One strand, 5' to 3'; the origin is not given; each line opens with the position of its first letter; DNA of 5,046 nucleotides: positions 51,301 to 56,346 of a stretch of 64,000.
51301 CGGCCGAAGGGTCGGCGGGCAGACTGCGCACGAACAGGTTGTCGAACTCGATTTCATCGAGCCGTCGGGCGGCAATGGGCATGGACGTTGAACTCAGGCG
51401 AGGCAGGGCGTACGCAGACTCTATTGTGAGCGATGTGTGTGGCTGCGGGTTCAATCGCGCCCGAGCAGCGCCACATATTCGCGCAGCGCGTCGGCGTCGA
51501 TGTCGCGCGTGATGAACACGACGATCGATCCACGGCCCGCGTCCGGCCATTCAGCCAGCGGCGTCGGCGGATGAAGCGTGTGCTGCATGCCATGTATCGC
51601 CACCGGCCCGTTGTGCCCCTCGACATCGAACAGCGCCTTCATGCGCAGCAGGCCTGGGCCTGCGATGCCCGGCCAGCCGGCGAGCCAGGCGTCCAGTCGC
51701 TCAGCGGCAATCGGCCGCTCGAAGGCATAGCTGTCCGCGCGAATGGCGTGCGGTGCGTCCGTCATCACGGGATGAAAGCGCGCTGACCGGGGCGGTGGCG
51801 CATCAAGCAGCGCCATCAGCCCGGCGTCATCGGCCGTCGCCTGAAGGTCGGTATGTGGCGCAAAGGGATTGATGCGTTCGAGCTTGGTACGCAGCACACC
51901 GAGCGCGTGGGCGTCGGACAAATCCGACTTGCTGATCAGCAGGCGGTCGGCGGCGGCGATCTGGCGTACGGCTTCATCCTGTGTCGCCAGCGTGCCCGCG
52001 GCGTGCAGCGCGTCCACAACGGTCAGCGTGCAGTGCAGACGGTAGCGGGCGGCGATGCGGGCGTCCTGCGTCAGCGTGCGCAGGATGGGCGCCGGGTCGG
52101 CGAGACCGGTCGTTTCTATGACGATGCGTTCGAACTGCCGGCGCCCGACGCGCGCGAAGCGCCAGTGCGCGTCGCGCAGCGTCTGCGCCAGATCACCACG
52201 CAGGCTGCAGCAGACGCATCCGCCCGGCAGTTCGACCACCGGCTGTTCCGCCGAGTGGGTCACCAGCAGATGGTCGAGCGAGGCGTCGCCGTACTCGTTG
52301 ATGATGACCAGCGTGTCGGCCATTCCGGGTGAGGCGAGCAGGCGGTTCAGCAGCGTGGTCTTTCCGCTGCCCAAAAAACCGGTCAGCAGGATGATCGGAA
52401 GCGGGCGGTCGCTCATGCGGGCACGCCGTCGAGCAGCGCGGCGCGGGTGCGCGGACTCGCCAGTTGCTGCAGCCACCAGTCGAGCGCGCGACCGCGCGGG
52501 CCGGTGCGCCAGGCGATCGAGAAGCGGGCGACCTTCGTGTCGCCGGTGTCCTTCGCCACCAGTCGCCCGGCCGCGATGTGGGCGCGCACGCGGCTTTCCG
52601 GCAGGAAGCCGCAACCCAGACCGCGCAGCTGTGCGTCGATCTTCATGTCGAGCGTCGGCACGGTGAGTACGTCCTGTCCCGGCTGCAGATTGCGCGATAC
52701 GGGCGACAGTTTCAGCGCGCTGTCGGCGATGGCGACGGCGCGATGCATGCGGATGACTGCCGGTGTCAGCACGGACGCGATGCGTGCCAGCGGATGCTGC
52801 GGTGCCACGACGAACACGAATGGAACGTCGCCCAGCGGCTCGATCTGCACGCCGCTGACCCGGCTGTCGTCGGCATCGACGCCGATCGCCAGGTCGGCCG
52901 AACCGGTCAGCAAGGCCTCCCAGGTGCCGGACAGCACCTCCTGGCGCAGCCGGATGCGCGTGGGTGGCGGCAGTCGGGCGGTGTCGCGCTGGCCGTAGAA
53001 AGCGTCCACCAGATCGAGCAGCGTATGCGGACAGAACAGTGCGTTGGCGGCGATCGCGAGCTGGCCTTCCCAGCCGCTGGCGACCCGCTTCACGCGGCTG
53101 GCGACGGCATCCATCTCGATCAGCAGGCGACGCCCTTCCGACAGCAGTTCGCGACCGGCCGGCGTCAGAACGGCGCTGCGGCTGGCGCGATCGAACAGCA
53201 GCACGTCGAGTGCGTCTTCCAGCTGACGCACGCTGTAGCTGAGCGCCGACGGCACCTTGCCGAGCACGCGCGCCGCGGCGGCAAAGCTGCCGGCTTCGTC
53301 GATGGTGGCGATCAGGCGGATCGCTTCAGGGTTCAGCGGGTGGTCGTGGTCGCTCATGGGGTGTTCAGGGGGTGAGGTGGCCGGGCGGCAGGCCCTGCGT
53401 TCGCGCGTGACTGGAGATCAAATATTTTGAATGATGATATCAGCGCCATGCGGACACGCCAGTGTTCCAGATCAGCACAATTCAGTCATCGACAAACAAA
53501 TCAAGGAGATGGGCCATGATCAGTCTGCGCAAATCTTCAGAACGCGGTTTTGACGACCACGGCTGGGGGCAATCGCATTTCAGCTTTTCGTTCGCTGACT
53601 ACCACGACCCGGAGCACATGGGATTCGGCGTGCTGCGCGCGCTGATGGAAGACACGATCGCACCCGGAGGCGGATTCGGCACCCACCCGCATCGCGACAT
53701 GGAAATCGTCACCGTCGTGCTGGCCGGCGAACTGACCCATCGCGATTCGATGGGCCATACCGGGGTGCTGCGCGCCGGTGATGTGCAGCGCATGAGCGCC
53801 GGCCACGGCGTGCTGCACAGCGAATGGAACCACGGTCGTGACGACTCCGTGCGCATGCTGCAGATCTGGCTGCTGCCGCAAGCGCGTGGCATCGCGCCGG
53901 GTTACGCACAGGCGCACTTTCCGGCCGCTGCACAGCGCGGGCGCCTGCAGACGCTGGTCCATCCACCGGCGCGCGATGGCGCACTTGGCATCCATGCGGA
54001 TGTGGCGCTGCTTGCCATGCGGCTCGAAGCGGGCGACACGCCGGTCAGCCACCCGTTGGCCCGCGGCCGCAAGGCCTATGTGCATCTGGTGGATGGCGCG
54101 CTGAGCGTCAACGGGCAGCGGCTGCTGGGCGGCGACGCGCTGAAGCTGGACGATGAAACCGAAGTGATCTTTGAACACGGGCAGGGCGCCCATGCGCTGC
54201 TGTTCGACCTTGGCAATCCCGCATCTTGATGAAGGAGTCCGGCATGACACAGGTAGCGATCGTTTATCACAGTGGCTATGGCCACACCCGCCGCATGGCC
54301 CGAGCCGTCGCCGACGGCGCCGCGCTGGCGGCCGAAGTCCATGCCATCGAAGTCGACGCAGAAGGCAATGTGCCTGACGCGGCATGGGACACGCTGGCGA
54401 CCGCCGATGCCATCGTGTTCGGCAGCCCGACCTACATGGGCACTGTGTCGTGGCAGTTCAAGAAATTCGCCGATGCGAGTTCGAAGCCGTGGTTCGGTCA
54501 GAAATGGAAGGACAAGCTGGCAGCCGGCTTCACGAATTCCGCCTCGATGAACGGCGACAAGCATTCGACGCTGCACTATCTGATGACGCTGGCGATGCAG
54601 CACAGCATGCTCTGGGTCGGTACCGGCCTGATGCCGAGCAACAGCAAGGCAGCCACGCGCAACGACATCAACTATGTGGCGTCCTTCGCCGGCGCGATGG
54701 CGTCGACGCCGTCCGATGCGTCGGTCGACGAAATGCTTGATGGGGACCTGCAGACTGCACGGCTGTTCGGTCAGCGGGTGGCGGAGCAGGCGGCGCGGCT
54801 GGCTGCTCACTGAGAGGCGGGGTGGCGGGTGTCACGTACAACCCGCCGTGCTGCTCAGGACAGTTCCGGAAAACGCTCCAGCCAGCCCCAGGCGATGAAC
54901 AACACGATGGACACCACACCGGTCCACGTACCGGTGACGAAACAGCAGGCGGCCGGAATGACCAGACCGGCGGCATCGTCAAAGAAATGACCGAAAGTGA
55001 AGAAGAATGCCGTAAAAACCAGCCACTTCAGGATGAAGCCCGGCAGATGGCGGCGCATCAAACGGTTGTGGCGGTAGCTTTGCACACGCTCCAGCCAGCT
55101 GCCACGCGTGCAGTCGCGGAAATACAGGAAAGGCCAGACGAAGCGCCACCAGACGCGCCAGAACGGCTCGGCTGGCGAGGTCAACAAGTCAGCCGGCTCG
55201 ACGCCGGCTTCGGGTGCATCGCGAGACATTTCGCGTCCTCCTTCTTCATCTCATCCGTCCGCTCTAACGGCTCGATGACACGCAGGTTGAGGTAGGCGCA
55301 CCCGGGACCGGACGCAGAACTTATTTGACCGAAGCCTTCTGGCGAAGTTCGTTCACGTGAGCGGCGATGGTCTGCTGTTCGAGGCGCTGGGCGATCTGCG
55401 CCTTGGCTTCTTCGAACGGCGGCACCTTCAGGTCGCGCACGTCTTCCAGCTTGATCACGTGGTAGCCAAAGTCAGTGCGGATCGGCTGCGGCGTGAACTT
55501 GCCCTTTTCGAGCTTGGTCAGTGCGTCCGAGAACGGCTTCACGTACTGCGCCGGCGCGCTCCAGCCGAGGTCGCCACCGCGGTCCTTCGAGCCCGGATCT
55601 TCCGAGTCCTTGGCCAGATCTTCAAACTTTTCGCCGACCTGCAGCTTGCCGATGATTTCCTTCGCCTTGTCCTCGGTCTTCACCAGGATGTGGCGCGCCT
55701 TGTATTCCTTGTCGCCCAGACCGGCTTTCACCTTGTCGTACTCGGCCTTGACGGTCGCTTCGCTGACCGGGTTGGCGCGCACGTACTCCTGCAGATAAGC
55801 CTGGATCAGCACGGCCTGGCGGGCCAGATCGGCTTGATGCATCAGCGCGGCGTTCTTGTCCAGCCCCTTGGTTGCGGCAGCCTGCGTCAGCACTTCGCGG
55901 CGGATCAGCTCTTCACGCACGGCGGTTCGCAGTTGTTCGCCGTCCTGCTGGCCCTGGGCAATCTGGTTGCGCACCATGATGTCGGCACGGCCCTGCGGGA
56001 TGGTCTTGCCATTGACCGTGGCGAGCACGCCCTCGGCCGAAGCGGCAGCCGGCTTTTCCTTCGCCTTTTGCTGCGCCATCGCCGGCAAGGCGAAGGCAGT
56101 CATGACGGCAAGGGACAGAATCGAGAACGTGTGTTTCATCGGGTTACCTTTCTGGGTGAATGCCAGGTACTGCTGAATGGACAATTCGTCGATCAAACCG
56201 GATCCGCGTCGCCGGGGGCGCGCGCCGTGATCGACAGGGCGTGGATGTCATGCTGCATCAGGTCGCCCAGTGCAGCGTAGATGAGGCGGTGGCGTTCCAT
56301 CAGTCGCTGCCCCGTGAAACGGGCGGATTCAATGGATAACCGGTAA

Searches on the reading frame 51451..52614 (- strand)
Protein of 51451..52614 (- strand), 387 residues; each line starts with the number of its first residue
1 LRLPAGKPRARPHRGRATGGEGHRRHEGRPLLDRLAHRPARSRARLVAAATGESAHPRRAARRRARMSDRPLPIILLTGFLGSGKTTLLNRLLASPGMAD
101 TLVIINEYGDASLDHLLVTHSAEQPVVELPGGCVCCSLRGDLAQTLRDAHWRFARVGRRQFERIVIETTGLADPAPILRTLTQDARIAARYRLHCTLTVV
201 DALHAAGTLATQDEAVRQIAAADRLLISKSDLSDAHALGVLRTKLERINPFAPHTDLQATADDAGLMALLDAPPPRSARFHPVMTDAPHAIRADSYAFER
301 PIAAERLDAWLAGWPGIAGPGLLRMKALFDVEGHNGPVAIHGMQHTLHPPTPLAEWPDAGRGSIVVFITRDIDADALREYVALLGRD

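Call 49: search_protein_families(library=pfam, proteins=[window:51451-52614:-], max_evalue=0.00001)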
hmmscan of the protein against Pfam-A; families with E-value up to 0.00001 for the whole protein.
window:51451-52614:- (387 aa): 2 families
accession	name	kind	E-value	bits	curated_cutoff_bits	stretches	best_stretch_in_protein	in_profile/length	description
PF02492.25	cobW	-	1e-42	146.2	20.7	1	73-253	1-177/180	CobW/HypB/UreG, nucleotide-binding domain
PF07683.19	CobW_C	-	2.4e-16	59.8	22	1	293-379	3-88/94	Cobalamin synthesis protein cobW C-terminal domain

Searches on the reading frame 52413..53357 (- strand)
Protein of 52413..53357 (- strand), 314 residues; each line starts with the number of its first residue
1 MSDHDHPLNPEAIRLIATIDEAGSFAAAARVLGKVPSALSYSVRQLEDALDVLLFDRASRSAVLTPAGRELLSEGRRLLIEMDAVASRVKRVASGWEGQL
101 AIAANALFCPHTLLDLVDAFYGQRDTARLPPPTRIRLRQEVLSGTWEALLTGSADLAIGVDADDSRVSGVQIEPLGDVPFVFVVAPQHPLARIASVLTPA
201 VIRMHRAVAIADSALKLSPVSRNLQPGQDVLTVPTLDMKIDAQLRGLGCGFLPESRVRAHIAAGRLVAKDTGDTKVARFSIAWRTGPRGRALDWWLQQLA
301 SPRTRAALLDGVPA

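Call 49: search_protein_families(library=pfam, proteins=[window:52413-53357:-], max_evalue=0.00001)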
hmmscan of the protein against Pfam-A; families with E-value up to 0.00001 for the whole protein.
window:52413-53357:- (314 aa): 2 families
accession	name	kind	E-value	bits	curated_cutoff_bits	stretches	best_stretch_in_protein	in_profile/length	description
PF03466.25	LysR_substrate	-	1.5e-25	90.3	28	1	94-300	2-205/209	LysR substrate binding domain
PF00126.33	HTH_1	-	1.2e-16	60.9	26.6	1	12-69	3-60/60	Bacterial regulatory helix-turn-helix protein, lysR family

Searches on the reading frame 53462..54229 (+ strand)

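Call 49: search_protein_families(library=pfam, proteins=[window:53462-54229:+], max_evalue=0.00001)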
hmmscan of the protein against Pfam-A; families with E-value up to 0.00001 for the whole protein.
window:53462-54229:+ (255 aa): 3 families
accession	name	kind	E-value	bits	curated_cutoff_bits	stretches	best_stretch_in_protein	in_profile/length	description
PF02678.22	Pirin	-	6.8e-34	116.6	26.1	1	28-137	8-108/108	Pirin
PF17954.7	Pirin_C_2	-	1e-19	70.9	22.9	1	166-250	3-86/86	Quercetinase C-terminal cupin domain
PF07883.17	Cupin_2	-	1.6e-06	28.2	27.2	1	65-135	4-69/70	Cupin domain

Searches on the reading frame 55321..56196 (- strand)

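Call 81: search_protein_families(library=pfam, proteins=[window:55321-56196:-], max_evalue=0.00001)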
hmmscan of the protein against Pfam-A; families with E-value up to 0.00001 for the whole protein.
window:55321-56196:- (291 aa): 3 families
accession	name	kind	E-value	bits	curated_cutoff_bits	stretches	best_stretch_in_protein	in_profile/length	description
PF13616.12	Rotamase_3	-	2e-20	73.9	22.5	1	164-253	15-115/116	PPIC-type PPIASE domain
PF00639.27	Rotamase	-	1.1e-18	68.4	21.7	1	173-252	17-97/97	PPIC-type PPIASE domain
PF13145.12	Rotamase_2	-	5.7e-18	66.3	27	1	144-265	1-120/121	PPIC-type PPIASE domain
